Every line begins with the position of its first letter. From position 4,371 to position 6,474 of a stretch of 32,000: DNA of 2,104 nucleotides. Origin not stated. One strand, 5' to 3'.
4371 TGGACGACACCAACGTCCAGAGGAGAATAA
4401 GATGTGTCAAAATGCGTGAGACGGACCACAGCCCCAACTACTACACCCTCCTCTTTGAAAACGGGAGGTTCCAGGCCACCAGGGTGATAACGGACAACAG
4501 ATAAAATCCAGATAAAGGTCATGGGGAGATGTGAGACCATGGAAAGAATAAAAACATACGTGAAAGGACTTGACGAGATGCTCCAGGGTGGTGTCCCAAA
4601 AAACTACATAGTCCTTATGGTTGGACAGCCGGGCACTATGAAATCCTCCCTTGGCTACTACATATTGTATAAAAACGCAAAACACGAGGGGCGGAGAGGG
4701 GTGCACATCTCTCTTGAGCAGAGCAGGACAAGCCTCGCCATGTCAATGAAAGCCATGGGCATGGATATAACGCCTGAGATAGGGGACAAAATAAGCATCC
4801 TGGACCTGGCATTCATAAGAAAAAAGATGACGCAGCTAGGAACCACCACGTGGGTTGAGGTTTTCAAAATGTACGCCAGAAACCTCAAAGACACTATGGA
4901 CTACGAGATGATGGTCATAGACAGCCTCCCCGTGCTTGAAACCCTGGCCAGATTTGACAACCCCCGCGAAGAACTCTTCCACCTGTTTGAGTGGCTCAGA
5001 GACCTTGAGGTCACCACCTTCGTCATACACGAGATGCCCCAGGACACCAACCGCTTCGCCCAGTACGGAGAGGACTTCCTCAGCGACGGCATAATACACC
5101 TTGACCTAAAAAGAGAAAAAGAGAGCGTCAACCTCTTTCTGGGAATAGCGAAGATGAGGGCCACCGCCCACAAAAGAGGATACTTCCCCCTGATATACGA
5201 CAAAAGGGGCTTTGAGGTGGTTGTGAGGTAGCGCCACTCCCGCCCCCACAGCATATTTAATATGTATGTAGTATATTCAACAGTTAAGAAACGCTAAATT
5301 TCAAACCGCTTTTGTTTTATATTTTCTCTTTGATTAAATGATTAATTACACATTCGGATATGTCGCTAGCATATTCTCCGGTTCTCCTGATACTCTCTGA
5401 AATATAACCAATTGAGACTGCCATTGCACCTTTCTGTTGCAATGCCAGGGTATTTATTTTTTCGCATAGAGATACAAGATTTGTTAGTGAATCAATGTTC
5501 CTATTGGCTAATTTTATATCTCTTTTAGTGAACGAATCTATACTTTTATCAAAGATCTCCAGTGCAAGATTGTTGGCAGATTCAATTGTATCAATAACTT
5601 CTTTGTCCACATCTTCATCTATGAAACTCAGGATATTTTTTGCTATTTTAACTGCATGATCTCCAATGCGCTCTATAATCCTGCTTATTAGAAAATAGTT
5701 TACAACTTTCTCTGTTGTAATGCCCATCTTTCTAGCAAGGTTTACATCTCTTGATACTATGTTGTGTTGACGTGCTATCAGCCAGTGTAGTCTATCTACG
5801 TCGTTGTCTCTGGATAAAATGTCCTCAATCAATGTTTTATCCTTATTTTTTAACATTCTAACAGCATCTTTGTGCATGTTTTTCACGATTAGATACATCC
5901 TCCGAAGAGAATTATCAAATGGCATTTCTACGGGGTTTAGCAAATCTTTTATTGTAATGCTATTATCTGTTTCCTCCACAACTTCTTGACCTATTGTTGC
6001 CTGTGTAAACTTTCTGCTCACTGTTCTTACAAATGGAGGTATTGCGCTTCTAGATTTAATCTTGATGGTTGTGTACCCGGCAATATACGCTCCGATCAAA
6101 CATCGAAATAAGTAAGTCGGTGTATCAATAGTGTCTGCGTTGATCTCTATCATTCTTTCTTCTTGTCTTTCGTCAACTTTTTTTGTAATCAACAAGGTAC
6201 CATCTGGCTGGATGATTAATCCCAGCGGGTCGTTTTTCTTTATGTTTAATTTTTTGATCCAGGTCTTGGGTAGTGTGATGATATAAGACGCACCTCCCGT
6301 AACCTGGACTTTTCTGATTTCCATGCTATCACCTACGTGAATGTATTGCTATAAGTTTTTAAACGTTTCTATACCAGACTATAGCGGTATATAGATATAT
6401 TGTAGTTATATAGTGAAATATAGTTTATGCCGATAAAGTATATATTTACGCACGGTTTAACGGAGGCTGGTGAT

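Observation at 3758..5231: Tandem single-domain KaiC/RecA-like ATPases share a non-canonical P-loop (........) and near-identical nucleotide blocks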

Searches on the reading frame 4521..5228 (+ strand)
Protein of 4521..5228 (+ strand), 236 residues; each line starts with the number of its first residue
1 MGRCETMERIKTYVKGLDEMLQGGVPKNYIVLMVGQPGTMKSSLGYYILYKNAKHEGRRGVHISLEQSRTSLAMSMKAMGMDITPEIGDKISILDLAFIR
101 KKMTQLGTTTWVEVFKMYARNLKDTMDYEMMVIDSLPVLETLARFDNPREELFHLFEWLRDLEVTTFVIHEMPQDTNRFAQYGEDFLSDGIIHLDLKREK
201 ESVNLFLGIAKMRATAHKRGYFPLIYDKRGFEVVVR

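Call 3: search_protein_families(library=pfam, proteins=[window:4521-5228:+], max_evalue=0.01)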
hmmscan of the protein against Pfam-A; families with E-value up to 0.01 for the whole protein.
window:4521-5228:+ (236 aa): 3 families
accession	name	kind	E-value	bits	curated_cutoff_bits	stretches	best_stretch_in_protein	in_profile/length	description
PF06745.19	ATPase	-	3.1e-42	145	26.6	1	10-233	1-226/231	KaiC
PF03796.21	DnaB_C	-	2.3e-05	24.3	27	1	10-151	2-153/255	DnaB-like helicase C terminal domain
PF13481.12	AAA_25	-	5.6e-05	23.3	27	1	17-137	22-153/195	AAA domain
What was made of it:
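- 4539..5231 (+): kB: single-domain KaiC-like protein of orthogroup B. Walker A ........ begins at nt 4623; LEQ; MMVIDS; KMRATAH. The ORF opens at 4521, but ATG 4539 is the likely start. PF06745 E 3e-42 (call 3).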

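Call 4: search_protein_families(library=ncbifam, proteins=[window:4521-5228:+], max_evalue=0.01)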
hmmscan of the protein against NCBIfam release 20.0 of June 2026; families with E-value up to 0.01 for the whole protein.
window:4521-5228:+ (236 aa): 14 families
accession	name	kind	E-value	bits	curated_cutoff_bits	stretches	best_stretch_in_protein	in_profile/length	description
NF006799.0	PRK09302.1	equivalog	6e-33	114.2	408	1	6-234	9-239/515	circadian clock protein KaiC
TIGR03880.1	KaiC_arch_3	hypoth_equivalog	9.9e-31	107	249.45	1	14-233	2-217/224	KaiC domain-containing protein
TIGR03881.1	KaiC_arch_4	hypoth_equivalog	4.5e-23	82.1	247.8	1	8-233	1-228/231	KaiC domain-containing protein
TIGR03877.1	thermo_KaiC_1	hypoth_equivalog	6.3e-23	81.5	307.25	1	7-228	1-227/238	KaiC domain-containing protein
TIGR02655.1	circ_KaiC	equivalog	2.4e-16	59.5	546.25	1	9-233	2-228/484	circadian clock protein KaiC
NF004723.0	PRK06067.1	subfamily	9.2e-11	41.7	194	1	7-145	13-147/243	flagellar accessory protein FlaH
NF052589.1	ArlH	equivalog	1.8e-08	34.4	215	1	17-163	9-149/229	archaellum protein ArlH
TIGR00416.1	sms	equivalog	4.6e-07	28.9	403.05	1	5-139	71-182/454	DNA repair protein RadA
TIGR00665.1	DnaB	equivalog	9.8e-06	24.6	385.25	1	7-151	175-330/435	replicative DNA helicase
NF005852.0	PRK07773.1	equivalog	0.0001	20.7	780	1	5-154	195-354/886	replicative DNA helicase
NF004629.0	PRK05973.1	equivalog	0.00025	20.2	156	1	29-83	65-118/237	DNA helicase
TIGR02928.1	TIGR02928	subfamily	0.00077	18.4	181.3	1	8-136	22-138/366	orc1/cdc6 family replication initiation protein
TIGR03600.1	phage_DnaB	exception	0.0014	17.7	498.65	1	12-84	179-250/421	phage replicative helicase, DnaB family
NF003301.0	PRK04301.1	equivalog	0.0022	17.2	259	1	5-48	78-121/316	DNA repair and recombination protein RadA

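Call 12: find_homologous_proteins(query=window:4521-5228:+, max_evalue=0.00001)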
Query window:4521-5228:+ (236 aa): 444 proteins with E <= 0.00001 among 513 candidates; the best 120 are listed.
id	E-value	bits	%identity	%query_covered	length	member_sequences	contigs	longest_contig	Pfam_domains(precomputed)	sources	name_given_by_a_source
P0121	4.1e-149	512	100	97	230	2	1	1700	PF06745.20,PF03796.22,PF23442.2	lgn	-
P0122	5.7e-124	430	80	97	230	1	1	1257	PF06745.20,PF23442.2,PF13481.13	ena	-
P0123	9.9e-121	419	76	98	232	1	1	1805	PF06745.20,PF23442.2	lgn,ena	-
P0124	1.3e-119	416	77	97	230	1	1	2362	PF06745.20,PF23442.2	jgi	-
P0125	2.9e-118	411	75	98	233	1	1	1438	PF06745.20,PF23442.2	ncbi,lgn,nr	ncbi:MAG: ATPase domain-containing protein [Candidatus Thermoplasmatota archaeon]|nr:ATPase domain-c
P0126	7.5e-117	407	74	97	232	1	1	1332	PF06745.20,PF23442.2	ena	-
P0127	3.4e-113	395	74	98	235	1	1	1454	PF06745.20,PF03796.22,PF23442.2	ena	-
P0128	1.9e-111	389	72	97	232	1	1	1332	PF06745.20,PF23442.2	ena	-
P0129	2.4e-106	372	70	97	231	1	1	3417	PF06745.20,PF03796.22,PF23442.2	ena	-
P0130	1.2e-103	363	69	97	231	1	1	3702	PF06745.20,PF03796.22,PF23442.2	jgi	-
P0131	6.3e-102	358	67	97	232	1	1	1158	PF06745.20,PF03796.22,PF23442.2,PF13481.13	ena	-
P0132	8.7e-102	357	67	97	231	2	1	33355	PF06745.20,PF03796.22,PF23442.2,PF13481.13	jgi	jgi:KaiC/GvpD/RAD55 family RecA-like ATPase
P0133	3.2e-100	352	64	97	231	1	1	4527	PF06745.20,PF03796.22,PF23442.2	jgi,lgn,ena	-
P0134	4.1e-100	352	67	97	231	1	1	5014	PF06745.20,PF03796.22,PF23442.2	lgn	-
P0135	2.0e-99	350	67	97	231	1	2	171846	PF06745.20,PF03796.22,PF23442.2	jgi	-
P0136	4.0e-99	349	65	97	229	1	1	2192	PF06745.20,PF23442.2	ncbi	-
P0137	5.6e-91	322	61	97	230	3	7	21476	PF06745.20,PF03796.22,PF23442.2,PF13481.13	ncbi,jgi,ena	-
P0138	1.4e-90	321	61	96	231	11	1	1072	PF06745.20,PF03796.22,PF23442.2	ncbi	-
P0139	1.8e-90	320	61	97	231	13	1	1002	PF06745.20,PF03796.22,PF23442.2,PF13481.13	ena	-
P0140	1.8e-90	320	61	97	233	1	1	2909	PF06745.20,PF23442.2,PF13481.13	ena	-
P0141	1.8e-90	320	61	97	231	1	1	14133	PF06745.20,PF03796.22,PF23442.2,PF13481.13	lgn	-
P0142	2.7e-90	320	61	96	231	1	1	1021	PF06745.20,PF03796.22,PF23442.2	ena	-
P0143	4.9e-90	319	60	99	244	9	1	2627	PF06745.20,PF23442.2,PF13481.13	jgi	-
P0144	1.3e-89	318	60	96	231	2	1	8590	PF06745.20,PF03796.22,PF23442.2,PF13481.13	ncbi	-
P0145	2.1e-89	317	62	97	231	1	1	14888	PF06745.20,PF03796.22,PF23442.2,PF13481.13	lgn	-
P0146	3.0e-89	316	59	97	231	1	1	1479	PF06745.20,PF03796.22,PF23442.2,PF13481.13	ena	-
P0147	3.4e-89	316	62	96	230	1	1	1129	PF06745.20,PF03796.22,PF23442.2,PF13481.13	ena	-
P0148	3.5e-89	316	59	98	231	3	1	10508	PF06745.20,PF03796.22,PF23442.2,PF13481.13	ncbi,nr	ncbi:MAG: AAA family ATPase [Euryarchaeota archaeon]|nr:AAA family ATPase [Euryarchaeota archaeon]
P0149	4.1e-89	316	62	97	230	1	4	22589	PF06745.20,PF03796.22,PF23442.2,PF13481.13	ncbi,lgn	ncbi:MAG: RAD55 family ATPase [Thermoplasmata archaeon]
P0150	4.4e-89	316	62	97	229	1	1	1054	PF06745.20,PF03796.22,PF23442.2,PF13481.13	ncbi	-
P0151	5.9e-89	315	60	97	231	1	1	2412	PF06745.20,PF03796.22,PF23442.2,PF13481.13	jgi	jgi:KaiC/GvpD/RAD55 family RecA-like ATPase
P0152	7.1e-89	315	62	97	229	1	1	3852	PF06745.20,PF03796.22,PF23442.2,PF13481.13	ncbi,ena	-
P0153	7.5e-89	315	63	97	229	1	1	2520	PF06745.20,PF03796.22,PF23442.2,PF13481.13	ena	-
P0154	1.1e-88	315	61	97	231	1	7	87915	PF06745.20,PF03796.22,PF23442.2,PF13481.13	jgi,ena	-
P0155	1.4e-88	314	60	97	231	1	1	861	PF06745.20,PF03796.22,PF23442.2,PF13481.13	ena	-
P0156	1.6e-88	314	60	97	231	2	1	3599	PF06745.20,PF03796.22,PF23442.2,PF13481.13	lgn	-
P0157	1.6e-88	314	60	97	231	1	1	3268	PF06745.20,PF03796.22,PF23442.2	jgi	-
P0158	1.7e-88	314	60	97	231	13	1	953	PF06745.20,PF23442.2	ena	-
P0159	1.9e-88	314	60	97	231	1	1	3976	PF06745.20,PF03796.22,PF23442.2,PF13481.13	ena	-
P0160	2.1e-88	314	62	96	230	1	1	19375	PF06745.20,PF03796.22,PF23442.2,PF13481.13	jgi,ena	-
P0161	2.1e-88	314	61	97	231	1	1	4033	PF06745.20,PF03796.22,PF23442.2,PF13481.13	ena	-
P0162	2.6e-88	313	61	96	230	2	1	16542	PF06745.20,PF03796.22,PF23442.2,PF13481.13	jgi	jgi:KaiC/GvpD/RAD55 family RecA-like ATPase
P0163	2.7e-88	313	60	96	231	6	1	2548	PF06745.20,PF23442.2,PF13481.13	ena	-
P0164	3.1e-88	313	60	97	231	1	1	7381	PF06745.20,PF23442.2,PF13481.13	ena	-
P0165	3.3e-88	313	59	97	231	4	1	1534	PF06745.20,PF03796.22,PF23442.2,PF13481.13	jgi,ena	-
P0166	3.7e-88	313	60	96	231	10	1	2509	PF06745.20,PF03796.22,PF23442.2,PF13481.13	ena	-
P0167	3.8e-88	313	60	99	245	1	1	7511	PF06745.20,PF03796.22,PF23442.2,PF13481.13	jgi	jgi:KaiC/GvpD/RAD55 family RecA-like ATPase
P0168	4.0e-88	313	62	96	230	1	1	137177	PF06745.20,PF03796.22,PF23442.2,PF13481.13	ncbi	ncbi:MAG: ATPase domain-containing protein [Methanobacteriota archaeon]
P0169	4.4e-88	313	62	96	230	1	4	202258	PF06745.20,PF03796.22,PF23442.2,PF13481.13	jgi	jgi:KaiC/GvpD/RAD55 family RecA-like ATPase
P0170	5.3e-88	312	59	96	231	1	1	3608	PF06745.20,PF03796.22,PF23442.2,PF13481.13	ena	-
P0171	5.9e-88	312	59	97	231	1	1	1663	PF06745.20,PF03796.22,PF23442.2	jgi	jgi:KaiC/GvpD/RAD55 family RecA-like ATPase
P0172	6.0e-88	312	60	97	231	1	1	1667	PF06745.20,PF03796.22,PF23442.2,PF13481.13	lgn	-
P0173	6.7e-88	312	60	96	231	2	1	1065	PF06745.20,PF03796.22,PF23442.2,PF13481.13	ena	-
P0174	6.8e-88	312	61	96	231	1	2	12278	PF06745.20,PF03796.22,PF23442.2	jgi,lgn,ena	-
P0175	9.8e-88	311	60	97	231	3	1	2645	PF06745.20,PF23442.2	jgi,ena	-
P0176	1.0e-87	311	60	96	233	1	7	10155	PF06745.20,PF03796.22,PF23442.2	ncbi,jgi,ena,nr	ncbi:MAG TPA: ATPase domain-containing protein [Thermoplasmata archaeon]|nr:ATPase domain-containing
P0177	1.0e-87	311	60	97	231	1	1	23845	PF06745.20,PF03796.22,PF23442.2,PF13481.13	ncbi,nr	ncbi:MAG TPA: ATPase domain-containing protein [Thermoplasmata archaeon]|nr:ATPase domain-containing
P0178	1.3e-87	311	59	96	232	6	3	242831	PF06745.20,PF03796.22,PF23442.2,PF13481.13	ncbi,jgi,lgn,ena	-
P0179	1.3e-87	311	57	97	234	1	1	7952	PF06745.20,PF03796.22,PF23442.2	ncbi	-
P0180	1.3e-87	311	59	98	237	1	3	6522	PF06745.20,PF03796.22,PF23442.2,PF13481.13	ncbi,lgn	ncbi:MAG: RAD55 family ATPase [Thermoplasmata archaeon]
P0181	1.4e-87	311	59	99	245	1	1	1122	PF06745.20,PF03796.22,PF23442.2,PF13481.13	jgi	-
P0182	1.4e-87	311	60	96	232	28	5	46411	PF06745.20,PF03796.22,PF23442.2,PF13481.13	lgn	-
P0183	1.5e-87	311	60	96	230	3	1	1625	PF06745.20,PF03796.22,PF23442.2,PF13481.13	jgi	-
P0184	1.6e-87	311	60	96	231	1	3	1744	PF06745.20,PF03796.22,PF23442.2,PF13481.13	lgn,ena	-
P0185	1.7e-87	311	58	96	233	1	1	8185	PF06745.20,PF03796.22,PF23442.2,PF13481.13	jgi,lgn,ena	-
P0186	1.8e-87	311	59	97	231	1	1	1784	PF06745.20,PF23442.2,PF13481.13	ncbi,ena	ncbi:MAG: ATPase domain-containing protein [Candidatus Thermoplasmatota archaeon]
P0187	2.2e-87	310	59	96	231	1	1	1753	PF06745.20,PF03796.22,PF23442.2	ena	-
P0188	2.3e-87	310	61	97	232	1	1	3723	PF06745.20,PF03796.22,PF23442.2,PF13481.13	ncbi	-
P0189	2.4e-87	310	61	97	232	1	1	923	PF06745.20,PF03796.22,PF23442.2,PF13481.13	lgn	-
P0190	2.7e-87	310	61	97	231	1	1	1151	PF06745.20,PF03796.22,PF23442.2,PF13481.13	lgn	-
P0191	2.7e-87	310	59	96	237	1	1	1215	PF06745.20,PF03796.22,PF23442.2,PF13481.13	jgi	-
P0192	2.8e-87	310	61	97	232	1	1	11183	PF06745.20,PF03796.22,PF23442.2,PF13481.13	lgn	-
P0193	2.9e-87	310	61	97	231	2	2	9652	PF06745.20,PF03796.22,PF23442.2,PF13481.13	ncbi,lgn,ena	-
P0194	3.8e-87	310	58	96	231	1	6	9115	PF06745.20,PF03796.22,PF23442.2,PF13481.13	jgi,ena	-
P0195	3.8e-87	310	61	97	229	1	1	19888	PF06745.20,PF03796.22,PF23442.2,PF13481.13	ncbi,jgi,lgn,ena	-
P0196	5.2e-87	309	58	96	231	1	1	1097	PF06745.20,PF03796.22,PF23442.2,PF13481.13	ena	-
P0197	5.2e-87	309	60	97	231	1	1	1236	PF06745.20,PF03796.22,PF23442.2,PF13481.13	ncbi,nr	ncbi:MAG: AAA family ATPase [Thermoplasmata archaeon]|nr:AAA family ATPase [Thermoplasmata archaeon]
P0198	5.3e-87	309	59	96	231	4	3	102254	PF06745.20,PF03796.22,PF23442.2,PF13481.13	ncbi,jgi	-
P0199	6.4e-87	309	59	97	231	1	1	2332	PF06745.20,PF03796.22,PF23442.2,PF13481.13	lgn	-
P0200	6.5e-87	309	59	97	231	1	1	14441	PF06745.20,PF03796.22,PF23442.2,PF13481.13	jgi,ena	-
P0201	6.6e-87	309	61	99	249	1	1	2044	PF06745.20,PF03796.22,PF23442.2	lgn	-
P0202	7.5e-87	309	60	96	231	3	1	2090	PF06745.20,PF03796.22,PF23442.2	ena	-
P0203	8.7e-87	308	60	97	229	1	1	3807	PF06745.20,PF03796.22,PF23442.2,PF13481.13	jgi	jgi:circadian clock protein KaiC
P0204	1.1e-86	308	60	96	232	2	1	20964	PF06745.20,PF03796.22,PF23442.2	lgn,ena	-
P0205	1.2e-86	308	60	96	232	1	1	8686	PF06745.20,PF23442.2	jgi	-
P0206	1.2e-86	308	59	96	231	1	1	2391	PF06745.20,PF03796.22,PF23442.2,PF13481.13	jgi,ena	-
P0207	1.2e-86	308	59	96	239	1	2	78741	PF06745.20,PF03796.22,PF23442.2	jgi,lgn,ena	-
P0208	1.3e-86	308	59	97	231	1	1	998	PF06745.20,PF03796.22,PF23442.2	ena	-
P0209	1.3e-86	308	60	97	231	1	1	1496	PF06745.20,PF03796.22,PF23442.2,PF13481.13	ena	-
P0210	1.3e-86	308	61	97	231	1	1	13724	PF06745.20,PF03796.22,PF23442.2,PF13481.13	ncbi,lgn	-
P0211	1.3e-86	308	60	96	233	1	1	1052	PF06745.20,PF03796.22,PF23442.2,PF13481.13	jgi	-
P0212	1.5e-86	308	58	97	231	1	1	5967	PF06745.20,PF03796.22,PF23442.2,PF13481.13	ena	-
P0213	1.5e-86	308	59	96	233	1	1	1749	PF06745.20,PF03796.22,PF23442.2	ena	-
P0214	1.8e-86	307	62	96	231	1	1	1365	PF06745.20,PF03796.22,PF23442.2,PF13481.13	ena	-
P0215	1.9e-86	307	61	97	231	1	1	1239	PF06745.20,PF03796.22,PF23442.2,PF13481.13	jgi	jgi:KaiC/GvpD/RAD55 family RecA-like ATPase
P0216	2.0e-86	307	62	96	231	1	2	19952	PF06745.20,PF03796.22,PF23442.2,PF13481.13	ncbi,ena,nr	ncbi:MAG: AAA family ATPase [Thermoplasmata archaeon]|nr:AAA family ATPase [Thermoplasmata archaeon]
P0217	2.3e-86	307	60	96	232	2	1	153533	PF06745.20,PF03796.22,PF23442.2,PF13481.13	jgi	jgi:KaiC/GvpD/RAD55 family RecA-like ATPase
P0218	2.4e-86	307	59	97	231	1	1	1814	PF06745.20,PF03796.22,PF23442.2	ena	-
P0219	2.6e-86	307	58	96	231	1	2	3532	PF06745.20,PF03796.22,PF23442.2,PF13481.13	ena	-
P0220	2.6e-86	307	58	96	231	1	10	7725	PF06745.20,PF03796.22,PF23442.2,PF13481.13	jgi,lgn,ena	-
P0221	2.7e-86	307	59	96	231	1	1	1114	PF06745.20,PF03796.22,PF23442.2,PF13481.13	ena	-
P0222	3.1e-86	307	61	97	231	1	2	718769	PF06745.20,PF03796.22,PF23442.2,PF13481.13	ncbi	-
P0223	4.1e-86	306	59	97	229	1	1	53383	PF06745.20,PF03796.22,PF23442.2,PF13481.13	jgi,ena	-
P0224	4.2e-86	306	60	97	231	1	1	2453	PF06745.20,PF03796.22,PF23442.2,PF13481.13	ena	-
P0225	4.5e-86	306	61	96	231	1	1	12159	PF06745.20,PF03796.22,PF23442.2,PF13481.13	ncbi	-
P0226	4.6e-86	306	59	96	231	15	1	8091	PF06745.20,PF03796.22,PF23442.2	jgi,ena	-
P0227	6.1e-86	306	61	96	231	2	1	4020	PF06745.20,PF03796.22,PF23442.2,PF13481.13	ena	-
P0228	7.7e-86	305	58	97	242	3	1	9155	PF06745.20,PF03796.22,PF23442.2,PF13481.13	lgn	-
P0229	7.8e-86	305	59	97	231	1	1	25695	PF06745.20,PF03796.22,PF23442.2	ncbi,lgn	-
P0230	8.1e-86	305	59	96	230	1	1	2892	PF06745.20,PF03796.22,PF23442.2,PF13481.13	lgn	-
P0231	8.1e-86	305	59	96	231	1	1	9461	PF06745.20,PF03796.22,PF23442.2,PF13481.13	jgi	-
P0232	8.1e-86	305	58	96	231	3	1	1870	PF06745.20,PF03796.22,PF23442.2,PF13481.13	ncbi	-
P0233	9.7e-86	305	59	96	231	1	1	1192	PF06745.20,PF03796.22,PF23442.2,PF13481.13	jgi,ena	-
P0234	1.2e-85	305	59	98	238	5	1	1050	PF06745.20,PF03796.22,PF23442.2,PF13481.13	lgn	-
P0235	1.5e-85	304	59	96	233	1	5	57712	PF06745.20,PF03796.22,PF23442.2,PF13481.13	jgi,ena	-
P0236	1.8e-85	304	60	97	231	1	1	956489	PF06745.20,PF03796.22,PF23442.2,PF13481.13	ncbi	-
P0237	1.8e-85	304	58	96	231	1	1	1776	PF06745.20,PF03796.22,PF23442.2,PF13481.13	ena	-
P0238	2.0e-85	304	59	97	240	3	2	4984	PF06745.20,PF03796.22,PF23442.2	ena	-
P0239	2.1e-85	304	58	96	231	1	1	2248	PF06745.20,PF03796.22,PF23442.2,PF13481.13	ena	-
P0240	2.2e-85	304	58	96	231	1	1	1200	PF06745.20,PF03796.22,PF23442.2,PF13481.13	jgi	-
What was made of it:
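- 4539..5231 (+): Orthologues are 229-233 aa and 58-80% identical (call 12).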

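Call 51: list_cluster_members(proteins=[P0001, window:4521-5228:+, window:2459-3616:+, window:989-2221:+, window:10937-12601:-])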
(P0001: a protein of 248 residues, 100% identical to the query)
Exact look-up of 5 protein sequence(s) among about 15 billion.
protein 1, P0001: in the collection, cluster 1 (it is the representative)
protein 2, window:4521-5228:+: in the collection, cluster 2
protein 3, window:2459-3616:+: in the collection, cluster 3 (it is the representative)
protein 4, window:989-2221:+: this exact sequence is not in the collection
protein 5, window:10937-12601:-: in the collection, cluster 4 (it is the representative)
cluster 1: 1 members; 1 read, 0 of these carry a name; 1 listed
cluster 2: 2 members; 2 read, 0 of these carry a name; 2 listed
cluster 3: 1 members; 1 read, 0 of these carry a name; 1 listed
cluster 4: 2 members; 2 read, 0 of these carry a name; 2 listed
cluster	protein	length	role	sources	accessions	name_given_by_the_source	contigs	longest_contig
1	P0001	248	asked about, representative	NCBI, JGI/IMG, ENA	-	-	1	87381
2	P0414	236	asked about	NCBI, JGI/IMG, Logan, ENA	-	-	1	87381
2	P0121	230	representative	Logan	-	-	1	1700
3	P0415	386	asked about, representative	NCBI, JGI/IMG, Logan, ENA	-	-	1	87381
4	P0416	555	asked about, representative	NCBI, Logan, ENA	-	-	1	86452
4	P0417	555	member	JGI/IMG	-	-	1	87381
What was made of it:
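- Tried and rejected: Naming the source organism from cluster records: no names are attached (call 51).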

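Call 63: search_protein_families(library=padloc, proteins=[window:4539-5228:+], max_evalue=0.001)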
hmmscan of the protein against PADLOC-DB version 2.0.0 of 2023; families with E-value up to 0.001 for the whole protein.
window:4539-5228:+ (230 aa): 0 families

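Call 64: search_protein_families(library=pfam, proteins=[P0134], max_evalue=0.01)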
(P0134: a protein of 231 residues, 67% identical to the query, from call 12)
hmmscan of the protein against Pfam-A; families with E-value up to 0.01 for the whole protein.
P0134 (231 aa): 3 families
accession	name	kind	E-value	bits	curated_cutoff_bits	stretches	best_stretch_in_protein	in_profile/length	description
PF06745.19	ATPase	-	2.8e-41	141.9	26.6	1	5-229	1-227/231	KaiC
PF03796.21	DnaB_C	-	5.4e-08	33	27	1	5-138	2-145/255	DnaB-like helicase C terminal domain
PF13481.12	AAA_25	-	0.0001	22.5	27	1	9-131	19-152/195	AAA domain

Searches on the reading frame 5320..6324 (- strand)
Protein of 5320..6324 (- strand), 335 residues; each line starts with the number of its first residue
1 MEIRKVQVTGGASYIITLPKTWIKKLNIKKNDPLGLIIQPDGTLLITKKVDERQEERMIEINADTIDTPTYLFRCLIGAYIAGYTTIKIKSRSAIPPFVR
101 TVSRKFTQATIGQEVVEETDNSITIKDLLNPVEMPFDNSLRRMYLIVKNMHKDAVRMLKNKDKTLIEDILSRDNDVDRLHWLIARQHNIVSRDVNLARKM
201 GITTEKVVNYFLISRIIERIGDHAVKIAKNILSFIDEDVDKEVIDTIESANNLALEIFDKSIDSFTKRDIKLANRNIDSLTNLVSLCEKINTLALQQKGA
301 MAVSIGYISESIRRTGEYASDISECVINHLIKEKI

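Call 3: search_protein_families(library=pfam, proteins=[window:5320-6324:-], max_evalue=0.01)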
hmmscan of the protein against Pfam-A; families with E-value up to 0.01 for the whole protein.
window:5320-6324:- (335 aa): 3 families
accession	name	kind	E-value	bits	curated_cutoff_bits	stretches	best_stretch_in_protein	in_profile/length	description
PF01895.24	PhoU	-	8.8e-27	93.8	23.5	2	140-230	1-88/89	PhoU domain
PF04014.23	MazE_antitoxin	-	1.1e-12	48.2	24.7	1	7-53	1-47/48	Antidote-toxin recognition MazE, bacterial antitoxin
PF15937.10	PrlF_antitoxin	-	0.0023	18.5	32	0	14-58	8-51/99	prlF antitoxin for toxin YhaV_toxin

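Call 4: search_protein_families(library=ncbifam, proteins=[window:5320-6324:-], max_evalue=0.01)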
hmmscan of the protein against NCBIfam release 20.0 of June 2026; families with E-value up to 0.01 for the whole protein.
window:5320-6324:- (335 aa): 5 families
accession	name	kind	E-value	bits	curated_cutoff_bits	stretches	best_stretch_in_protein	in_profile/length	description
TIGR02135.1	phoU_full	equivalog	5.2e-22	78.5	130.25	2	137-232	115-204/212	phosphate signaling complex protein PhoU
NF008332.0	PRK11115.1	equivalog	5.9e-05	22.7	342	1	143-276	28-157/239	phosphate signaling complex protein PhoU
TIGR01439.1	lp_hng_hel_AbrB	domain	0.00024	20.7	28.3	1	13-49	7-43/44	transcriptional regulator, AbrB family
TIGR02609.1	doc_partner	hypoth_equivalog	0.0003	21.1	55.9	1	11-60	7-53/74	putative addiction module antidote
NF007429.0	PRK09974.1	equivalog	0.0014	18.6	125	1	14-59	21-65/114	type II toxin-antitoxin system PrlF family antitoxin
